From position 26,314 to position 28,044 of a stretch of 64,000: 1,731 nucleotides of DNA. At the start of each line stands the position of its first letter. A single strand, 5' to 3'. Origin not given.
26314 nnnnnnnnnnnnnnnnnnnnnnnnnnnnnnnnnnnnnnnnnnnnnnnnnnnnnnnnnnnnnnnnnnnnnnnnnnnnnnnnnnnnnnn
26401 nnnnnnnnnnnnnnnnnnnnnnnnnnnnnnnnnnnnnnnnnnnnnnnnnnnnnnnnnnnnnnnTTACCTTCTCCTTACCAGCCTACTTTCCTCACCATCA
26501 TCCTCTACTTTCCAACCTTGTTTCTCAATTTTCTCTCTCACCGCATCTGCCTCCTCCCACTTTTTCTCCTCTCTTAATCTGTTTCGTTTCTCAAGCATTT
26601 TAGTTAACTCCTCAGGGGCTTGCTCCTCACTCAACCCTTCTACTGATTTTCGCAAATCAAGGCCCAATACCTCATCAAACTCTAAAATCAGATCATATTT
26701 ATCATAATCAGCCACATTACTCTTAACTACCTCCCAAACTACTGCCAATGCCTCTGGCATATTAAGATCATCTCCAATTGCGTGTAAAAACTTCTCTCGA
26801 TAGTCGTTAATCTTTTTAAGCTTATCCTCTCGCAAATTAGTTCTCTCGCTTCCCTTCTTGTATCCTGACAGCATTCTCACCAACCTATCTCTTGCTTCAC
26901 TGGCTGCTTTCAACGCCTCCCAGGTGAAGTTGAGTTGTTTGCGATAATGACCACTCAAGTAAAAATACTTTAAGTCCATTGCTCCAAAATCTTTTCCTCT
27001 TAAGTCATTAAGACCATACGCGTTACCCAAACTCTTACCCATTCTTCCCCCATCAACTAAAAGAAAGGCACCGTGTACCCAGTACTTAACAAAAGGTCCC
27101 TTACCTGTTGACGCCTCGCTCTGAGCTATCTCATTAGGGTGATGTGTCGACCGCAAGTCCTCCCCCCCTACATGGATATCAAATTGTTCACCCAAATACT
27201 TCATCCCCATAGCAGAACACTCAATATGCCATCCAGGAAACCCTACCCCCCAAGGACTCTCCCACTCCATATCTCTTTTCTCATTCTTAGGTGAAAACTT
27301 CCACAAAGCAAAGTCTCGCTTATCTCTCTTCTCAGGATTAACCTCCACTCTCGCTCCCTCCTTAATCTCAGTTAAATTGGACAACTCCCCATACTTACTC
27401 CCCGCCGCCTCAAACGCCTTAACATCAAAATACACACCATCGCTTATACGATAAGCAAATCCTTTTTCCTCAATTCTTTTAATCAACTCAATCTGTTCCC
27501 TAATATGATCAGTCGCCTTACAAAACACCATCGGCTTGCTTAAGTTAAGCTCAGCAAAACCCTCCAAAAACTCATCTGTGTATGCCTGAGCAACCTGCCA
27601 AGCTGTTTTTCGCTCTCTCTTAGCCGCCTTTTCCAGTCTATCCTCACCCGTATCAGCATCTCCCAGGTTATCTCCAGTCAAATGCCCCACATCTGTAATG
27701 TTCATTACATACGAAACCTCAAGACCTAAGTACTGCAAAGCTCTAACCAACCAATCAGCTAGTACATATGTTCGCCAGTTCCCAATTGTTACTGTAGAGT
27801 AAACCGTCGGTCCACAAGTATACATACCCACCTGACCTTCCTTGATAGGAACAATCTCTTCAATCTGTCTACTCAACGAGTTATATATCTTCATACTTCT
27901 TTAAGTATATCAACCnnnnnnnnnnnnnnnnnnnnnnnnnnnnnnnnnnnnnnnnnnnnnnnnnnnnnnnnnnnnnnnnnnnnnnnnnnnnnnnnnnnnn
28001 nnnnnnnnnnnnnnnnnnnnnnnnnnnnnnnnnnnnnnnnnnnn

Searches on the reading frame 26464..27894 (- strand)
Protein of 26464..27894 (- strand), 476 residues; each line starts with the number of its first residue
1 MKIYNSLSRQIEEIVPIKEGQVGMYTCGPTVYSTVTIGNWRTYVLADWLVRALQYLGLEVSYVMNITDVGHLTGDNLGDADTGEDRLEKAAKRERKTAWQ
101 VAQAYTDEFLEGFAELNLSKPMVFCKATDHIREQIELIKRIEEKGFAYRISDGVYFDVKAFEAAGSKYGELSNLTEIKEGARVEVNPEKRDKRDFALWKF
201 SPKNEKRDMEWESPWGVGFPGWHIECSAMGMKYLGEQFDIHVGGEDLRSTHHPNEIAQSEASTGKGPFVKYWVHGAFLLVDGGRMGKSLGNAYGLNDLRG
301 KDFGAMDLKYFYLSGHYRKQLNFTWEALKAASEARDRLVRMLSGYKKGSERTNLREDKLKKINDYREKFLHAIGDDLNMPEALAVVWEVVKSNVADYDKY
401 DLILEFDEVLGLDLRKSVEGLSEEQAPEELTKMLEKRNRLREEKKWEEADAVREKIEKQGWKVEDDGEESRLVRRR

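Call 56: search_protein_families(library=pfam, proteins=[window:26464-27894:-], max_evalue=0.001)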
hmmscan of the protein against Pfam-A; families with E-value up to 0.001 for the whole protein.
window:26464-27894:- (476 aa): 5 families
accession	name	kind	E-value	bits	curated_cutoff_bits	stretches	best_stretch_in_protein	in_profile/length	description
PF01406.26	tRNA-synt_1e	-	1.1e-89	301.2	27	1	14-332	2-300/301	tRNA synthetases class I (C) catalytic domain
PF09334.17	tRNA-synt_1g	-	6.5e-05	22.3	20.1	0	34-159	13-125/391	tRNA synthetases class I (M)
PF09190.17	DALR_2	-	0.00035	21.5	22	0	368-392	1-25/57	DALR domain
PF00133.28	tRNA-synt_1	-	0.00037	19.8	22.7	0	243-321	334-411/414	tRNA synthetases class I (I, L, M and V)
PF23493.1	CysS_C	-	0.00042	20.8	23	0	426-468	4-46/51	Cysteinyl-tRNA ligase anticodon binding domain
